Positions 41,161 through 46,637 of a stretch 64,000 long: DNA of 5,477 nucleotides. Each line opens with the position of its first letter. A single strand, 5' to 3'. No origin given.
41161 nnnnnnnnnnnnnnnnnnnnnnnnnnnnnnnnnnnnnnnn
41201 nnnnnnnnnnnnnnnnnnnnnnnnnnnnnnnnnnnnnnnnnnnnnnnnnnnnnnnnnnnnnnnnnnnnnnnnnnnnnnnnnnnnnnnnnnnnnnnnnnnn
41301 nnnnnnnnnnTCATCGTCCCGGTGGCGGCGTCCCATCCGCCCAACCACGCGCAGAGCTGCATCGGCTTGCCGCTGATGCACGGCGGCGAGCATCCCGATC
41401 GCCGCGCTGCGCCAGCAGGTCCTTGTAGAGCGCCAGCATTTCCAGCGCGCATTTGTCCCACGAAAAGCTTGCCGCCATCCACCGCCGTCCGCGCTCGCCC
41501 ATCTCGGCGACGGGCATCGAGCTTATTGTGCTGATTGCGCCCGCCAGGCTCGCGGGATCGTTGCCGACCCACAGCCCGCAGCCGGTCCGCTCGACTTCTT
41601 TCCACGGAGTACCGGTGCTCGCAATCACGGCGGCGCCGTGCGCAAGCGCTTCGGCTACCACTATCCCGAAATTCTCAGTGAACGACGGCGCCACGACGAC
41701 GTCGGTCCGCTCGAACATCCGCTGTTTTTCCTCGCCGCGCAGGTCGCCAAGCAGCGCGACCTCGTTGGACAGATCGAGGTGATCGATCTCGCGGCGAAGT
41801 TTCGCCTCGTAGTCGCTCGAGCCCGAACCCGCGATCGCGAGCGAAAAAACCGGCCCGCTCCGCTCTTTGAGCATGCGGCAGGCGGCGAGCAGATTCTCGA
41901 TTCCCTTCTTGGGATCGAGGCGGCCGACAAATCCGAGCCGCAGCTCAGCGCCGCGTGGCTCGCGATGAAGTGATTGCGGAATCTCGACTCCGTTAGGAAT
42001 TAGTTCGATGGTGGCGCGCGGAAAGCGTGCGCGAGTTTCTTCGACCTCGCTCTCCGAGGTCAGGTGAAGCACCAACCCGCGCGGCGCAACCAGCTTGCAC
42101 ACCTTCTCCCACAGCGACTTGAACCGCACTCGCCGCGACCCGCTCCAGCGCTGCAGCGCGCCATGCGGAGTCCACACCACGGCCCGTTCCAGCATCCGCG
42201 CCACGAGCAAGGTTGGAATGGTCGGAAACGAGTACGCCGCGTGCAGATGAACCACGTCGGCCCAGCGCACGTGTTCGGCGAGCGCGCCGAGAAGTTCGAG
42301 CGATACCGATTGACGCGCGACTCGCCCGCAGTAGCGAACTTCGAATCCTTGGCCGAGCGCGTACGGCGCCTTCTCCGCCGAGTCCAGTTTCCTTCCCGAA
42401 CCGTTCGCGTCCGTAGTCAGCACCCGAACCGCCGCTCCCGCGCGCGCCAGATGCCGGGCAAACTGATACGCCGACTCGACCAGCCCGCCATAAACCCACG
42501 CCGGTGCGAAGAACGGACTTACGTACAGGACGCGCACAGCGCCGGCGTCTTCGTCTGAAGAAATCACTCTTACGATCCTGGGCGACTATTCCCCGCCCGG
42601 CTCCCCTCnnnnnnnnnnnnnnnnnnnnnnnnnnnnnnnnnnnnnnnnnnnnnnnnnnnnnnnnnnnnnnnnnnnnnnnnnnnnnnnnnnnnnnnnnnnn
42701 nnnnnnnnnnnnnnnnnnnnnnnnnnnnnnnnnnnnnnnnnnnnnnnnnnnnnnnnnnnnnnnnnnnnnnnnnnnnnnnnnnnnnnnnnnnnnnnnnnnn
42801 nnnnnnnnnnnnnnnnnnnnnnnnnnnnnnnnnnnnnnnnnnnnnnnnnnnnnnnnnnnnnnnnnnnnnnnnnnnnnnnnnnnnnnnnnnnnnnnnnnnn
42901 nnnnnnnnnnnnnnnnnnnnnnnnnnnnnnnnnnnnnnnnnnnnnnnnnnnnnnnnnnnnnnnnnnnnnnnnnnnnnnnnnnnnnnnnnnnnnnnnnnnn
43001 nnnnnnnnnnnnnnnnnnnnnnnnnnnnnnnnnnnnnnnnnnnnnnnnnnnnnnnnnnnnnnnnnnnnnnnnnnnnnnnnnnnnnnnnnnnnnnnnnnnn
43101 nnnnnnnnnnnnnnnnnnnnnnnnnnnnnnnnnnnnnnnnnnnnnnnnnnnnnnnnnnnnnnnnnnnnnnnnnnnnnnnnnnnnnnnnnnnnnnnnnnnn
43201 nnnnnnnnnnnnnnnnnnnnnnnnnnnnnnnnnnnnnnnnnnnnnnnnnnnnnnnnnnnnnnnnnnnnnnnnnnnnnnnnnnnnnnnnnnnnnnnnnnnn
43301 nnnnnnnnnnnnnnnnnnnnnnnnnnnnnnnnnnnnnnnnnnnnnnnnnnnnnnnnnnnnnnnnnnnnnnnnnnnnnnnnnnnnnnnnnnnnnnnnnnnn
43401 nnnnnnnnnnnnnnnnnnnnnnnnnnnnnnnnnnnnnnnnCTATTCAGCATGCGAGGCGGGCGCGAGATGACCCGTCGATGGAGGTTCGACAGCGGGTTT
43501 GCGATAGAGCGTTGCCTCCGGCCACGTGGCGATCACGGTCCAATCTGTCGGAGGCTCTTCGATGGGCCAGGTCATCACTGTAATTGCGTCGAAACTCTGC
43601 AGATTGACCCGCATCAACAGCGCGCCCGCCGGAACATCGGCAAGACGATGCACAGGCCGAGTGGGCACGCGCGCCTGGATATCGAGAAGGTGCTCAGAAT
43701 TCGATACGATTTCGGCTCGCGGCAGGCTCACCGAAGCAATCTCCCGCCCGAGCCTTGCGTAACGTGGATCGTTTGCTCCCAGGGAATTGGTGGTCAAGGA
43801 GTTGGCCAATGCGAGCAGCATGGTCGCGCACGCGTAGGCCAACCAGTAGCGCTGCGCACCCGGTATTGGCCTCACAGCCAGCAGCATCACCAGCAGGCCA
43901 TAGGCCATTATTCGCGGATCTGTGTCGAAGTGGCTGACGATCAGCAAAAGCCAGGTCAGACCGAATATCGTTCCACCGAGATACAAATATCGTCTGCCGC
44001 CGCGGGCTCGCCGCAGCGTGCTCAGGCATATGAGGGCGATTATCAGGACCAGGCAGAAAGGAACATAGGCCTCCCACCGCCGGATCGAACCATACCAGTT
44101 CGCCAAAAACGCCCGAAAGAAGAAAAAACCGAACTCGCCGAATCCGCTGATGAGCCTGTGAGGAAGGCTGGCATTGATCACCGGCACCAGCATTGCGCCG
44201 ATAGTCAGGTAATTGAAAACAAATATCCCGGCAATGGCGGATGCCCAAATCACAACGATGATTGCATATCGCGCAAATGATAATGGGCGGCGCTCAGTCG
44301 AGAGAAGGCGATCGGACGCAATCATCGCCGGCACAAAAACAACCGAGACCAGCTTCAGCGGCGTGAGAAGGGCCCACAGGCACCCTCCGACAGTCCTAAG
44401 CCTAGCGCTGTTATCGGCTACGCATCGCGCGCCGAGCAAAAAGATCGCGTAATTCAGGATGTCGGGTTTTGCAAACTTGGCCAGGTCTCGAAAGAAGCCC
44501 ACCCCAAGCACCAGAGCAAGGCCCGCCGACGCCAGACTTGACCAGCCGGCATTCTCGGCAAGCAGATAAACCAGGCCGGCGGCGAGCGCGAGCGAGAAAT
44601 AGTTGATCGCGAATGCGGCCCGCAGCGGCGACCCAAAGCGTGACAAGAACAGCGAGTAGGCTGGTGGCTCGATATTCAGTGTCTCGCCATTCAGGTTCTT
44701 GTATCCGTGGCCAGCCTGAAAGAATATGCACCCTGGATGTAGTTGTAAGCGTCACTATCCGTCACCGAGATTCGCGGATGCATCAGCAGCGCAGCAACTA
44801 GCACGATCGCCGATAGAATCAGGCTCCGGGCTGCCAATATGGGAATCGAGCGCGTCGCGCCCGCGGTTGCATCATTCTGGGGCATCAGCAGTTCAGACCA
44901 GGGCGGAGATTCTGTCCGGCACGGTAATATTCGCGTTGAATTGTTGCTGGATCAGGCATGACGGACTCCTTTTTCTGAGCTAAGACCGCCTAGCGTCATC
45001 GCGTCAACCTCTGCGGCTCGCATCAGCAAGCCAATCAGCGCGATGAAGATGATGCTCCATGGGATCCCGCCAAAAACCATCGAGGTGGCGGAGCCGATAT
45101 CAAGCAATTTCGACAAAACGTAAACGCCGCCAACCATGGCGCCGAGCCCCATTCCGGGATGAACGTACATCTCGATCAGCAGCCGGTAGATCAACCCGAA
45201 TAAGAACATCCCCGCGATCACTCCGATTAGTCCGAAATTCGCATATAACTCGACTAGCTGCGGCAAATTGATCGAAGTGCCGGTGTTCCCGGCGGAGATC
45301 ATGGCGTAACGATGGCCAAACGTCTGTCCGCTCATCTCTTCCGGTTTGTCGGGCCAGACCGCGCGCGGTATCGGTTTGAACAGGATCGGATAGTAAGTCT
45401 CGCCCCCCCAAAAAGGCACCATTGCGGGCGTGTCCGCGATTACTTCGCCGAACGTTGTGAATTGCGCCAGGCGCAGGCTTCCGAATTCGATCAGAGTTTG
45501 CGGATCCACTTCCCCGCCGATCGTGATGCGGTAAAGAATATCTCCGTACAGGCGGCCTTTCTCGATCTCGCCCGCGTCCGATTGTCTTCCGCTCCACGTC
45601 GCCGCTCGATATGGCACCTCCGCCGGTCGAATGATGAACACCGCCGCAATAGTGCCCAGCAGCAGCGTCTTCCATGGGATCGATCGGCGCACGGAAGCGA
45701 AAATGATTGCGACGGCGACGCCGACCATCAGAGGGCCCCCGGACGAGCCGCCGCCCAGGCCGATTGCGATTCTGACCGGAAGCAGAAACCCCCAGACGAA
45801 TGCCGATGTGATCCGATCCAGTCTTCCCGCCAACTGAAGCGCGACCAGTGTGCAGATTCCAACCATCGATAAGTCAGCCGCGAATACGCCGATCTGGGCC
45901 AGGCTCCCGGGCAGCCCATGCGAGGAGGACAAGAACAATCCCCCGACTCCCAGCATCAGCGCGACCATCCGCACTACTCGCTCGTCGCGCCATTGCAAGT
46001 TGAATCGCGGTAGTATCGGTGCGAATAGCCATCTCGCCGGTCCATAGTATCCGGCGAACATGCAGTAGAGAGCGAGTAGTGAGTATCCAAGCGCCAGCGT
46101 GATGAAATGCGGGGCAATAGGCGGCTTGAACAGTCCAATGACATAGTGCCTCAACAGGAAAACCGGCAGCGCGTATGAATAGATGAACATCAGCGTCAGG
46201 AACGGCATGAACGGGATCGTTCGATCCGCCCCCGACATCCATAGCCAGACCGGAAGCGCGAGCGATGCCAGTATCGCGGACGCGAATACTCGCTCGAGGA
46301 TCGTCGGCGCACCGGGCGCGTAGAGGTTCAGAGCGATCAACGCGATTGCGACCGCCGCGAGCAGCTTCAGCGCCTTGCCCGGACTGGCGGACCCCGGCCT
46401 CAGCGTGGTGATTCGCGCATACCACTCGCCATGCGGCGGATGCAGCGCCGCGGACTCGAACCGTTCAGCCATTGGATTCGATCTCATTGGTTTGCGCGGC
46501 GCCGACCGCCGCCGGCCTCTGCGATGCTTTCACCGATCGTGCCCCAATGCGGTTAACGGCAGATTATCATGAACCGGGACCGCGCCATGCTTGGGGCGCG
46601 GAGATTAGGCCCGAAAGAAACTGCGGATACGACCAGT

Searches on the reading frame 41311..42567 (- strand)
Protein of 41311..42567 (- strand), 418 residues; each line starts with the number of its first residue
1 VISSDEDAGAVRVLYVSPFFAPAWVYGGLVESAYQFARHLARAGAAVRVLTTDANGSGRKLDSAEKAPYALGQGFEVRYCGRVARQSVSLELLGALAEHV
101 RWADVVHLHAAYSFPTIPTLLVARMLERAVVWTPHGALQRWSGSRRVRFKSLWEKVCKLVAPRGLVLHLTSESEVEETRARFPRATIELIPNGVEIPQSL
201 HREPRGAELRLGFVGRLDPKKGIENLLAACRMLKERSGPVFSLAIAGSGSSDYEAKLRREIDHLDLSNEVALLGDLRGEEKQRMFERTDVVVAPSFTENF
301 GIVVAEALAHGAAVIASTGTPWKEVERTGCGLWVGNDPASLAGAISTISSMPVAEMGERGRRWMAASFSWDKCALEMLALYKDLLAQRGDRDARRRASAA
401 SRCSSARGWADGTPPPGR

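Call 7: search_protein_families(library=pfam, proteins=[window:41311-42567:-], max_evalue=0.00001)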
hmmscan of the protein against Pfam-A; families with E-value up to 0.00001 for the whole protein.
window:41311-42567:- (418 aa): 5 families
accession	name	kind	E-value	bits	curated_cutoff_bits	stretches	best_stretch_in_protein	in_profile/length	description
PF00534.26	Glycos_transf_1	-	7.1e-28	97.7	26.4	1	210-361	17-170/172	Glycosyl transferases group 1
PF13692.12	Glyco_trans_1_4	-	2.5e-24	86.6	27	1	210-348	3-139/142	Glycosyl transferases group 1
PF13439.12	Glyco_transf_4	-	1.5e-17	64.6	28.5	1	26-195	1-167/170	Glycosyltransferase Family 4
PF13579.12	Glyco_trans_4_4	-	1e-13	52.4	29.7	1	27-193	1-158/158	Glycosyl transferase 4-like domain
PF20706.3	GT4-conflict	-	2.9e-12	46.7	26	1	159-318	149-312/385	Family 4 Glycosyltransferase in conflict systems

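Call 25: search_protein_families(library=ncbifam, proteins=[window:41311-42567:-], max_evalue=1e-8)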
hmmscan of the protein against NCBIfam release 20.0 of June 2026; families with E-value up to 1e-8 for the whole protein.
window:41311-42567:- (418 aa): 18 families
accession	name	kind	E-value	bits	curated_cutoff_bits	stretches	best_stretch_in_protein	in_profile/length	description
NF038295.1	EPS_HpsP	equivalog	3.3e-45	154.7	550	1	23-385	10-388/388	hormogonium polysaccharide biosynthesis glycosyltransferase HpsP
NF046085.1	XrtY_assoc_Gly1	equivalog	3.4e-44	151.3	400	1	12-384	2-384/387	XrtY-associated glycosyltransferase XYAG1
NF041876.1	EPS_EpsE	equivalog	7.9e-24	84.6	400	1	172-374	173-386/389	exopolysaccharide biosynthesis GT4 family glycosyltransferase EpsE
TIGR04047.1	MSMEG_0565_glyc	hypoth_equivalog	8.2e-21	74.5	259.85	1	32-382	17-372/373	MSMEG_0565 family glycosyltransferase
NF041010.1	glycosy_Agl16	equivalog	6.7e-19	68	575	1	12-384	2-351/352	glycosylation protein Agl16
TIGR03449.1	mycothiol_MshA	equivalog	2.2e-18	66.4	462.5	1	211-385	223-404/406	D-inositol-3-phosphate glycosyltransferase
TIGR02149.1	glgA_Coryne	subfamily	5.3e-15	55.4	302.4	1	154-384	138-390/391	glycogen synthase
NF053787.1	GlcN_PG_synth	equivalog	5.6e-15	55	480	1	212-385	201-360/361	N-acetylglucosaminyl phosphatidylglycerol synthase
TIGR03088.1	stp2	hypoth_equivalog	3.1e-13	49.5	409.05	1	204-385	190-374/374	TIGR03088 family PEP-CTERM/XrtA system glycosyltransferase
TIGR04157.1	glyco_rSAM_CFB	subfamily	3.6e-13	49.3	400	1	213-325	232-338/406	TIGR04157 family glycosyltransferase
TIGR02095.1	glgA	subfamily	3.8e-12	45.6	328.45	1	211-383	297-476/477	glycogen/starch synthase, ADP-glucose type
TIGR04063.1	stp3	hypoth_equivalog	5.7e-12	45.2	442.05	1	206-385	201-396/397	TIGR04063 family PEP-CTERM/XrtA system glycosyltransferase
NF038229.1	Glyco4_Geo_Pelo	equivalog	2.2e-11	43.4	400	0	184-385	132-337/338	GPMC system family 4 glycosyltransferase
NF041879.1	EPS_EpsH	equivalog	1.5e-10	40.4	800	1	202-392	231-424/431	exopolysaccharide biosynthesis glycosyltransferase EpsH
NF038255.1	exopoly_VpsD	equivalog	5.2e-10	38.7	300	1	205-317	200-312/381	VpsD family glycosyltransferase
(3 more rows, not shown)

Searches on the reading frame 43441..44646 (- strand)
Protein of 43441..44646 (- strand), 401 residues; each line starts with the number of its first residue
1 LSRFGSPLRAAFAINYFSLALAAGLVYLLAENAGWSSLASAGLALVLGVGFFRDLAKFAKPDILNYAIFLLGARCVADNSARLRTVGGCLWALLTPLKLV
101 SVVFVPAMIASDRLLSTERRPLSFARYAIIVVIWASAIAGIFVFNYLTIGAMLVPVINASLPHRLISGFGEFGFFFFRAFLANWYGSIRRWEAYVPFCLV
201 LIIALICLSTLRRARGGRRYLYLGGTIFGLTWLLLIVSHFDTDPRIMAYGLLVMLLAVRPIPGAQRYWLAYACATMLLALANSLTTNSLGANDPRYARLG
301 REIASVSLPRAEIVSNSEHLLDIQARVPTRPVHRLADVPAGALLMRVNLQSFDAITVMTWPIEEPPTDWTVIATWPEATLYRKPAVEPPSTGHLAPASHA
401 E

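Call 7: search_protein_families(library=pfam, proteins=[window:43441-44646:-], max_evalue=0.00001)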
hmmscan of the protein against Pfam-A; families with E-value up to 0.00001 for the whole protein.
window:43441-44646:- (401 aa): 0 families

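Call 23: search_protein_families(library=ncbifam, proteins=[window:43441-44646:-], max_evalue=0.01)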
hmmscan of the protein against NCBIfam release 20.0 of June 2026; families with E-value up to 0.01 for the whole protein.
window:43441-44646:- (401 aa): 0 families

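Call 43: search_protein_families(library=pfam, proteins=[window:43441-44646:-], max_evalue=0.1)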
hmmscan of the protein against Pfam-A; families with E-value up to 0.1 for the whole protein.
window:43441-44646:- (401 aa): 1 family
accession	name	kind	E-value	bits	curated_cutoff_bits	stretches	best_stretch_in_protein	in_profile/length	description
PF13515.12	FUSC_2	-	0.00034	21.2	25.6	1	200-289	17-101/126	Fusaric acid resistance protein-like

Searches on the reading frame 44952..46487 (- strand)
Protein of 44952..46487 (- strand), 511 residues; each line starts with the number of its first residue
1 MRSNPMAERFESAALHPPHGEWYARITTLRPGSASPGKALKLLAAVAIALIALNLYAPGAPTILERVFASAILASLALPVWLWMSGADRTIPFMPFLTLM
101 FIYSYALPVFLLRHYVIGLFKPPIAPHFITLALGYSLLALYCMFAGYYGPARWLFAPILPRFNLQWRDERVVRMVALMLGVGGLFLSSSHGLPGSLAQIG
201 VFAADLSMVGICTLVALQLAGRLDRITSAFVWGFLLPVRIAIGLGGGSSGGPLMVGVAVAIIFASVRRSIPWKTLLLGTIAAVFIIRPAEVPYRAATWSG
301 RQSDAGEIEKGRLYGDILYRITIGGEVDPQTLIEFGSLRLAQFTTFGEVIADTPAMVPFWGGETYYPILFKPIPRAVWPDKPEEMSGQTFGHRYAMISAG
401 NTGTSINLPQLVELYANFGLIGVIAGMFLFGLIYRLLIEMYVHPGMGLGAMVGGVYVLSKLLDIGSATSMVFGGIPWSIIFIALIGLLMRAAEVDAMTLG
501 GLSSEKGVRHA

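Call 8: search_protein_families(library=pfam, proteins=[window:44952-46487:-], max_evalue=0.00001)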
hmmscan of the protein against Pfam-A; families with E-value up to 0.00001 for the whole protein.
window:44952-46487:- (511 aa): 0 families

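Call 23: search_protein_families(library=ncbifam, proteins=[window:44952-46487:-], max_evalue=0.01)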
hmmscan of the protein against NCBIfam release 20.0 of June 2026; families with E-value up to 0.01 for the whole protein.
window:44952-46487:- (511 aa): 2 families
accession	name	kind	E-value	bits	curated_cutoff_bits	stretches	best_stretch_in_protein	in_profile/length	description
NF046084.1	XrtY_assoc_Wzy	equivalog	1.3e-09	37.2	420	1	178-493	156-466/472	exosortase Y-associated Wzy-like protein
TIGR04370.1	glyco_rpt_poly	subfamily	0.0012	18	40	1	413-440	325-352/396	oligosaccharide repeat unit polymerase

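Call 43: search_protein_families(library=pfam, proteins=[window:44952-46487:-], max_evalue=0.1)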
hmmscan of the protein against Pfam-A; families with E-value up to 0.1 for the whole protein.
window:44952-46487:- (511 aa): 2 families
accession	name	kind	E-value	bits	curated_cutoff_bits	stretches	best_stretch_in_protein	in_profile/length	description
PF14296.11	O-ag_pol_Wzy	-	0.00015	21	26.6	1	385-484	354-455/468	O-antigen polysaccharide polymerase Wzy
PF19497.4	DUF6032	-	0.0073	15.9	27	1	396-491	343-437/476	Family of unknown function (DUF6032)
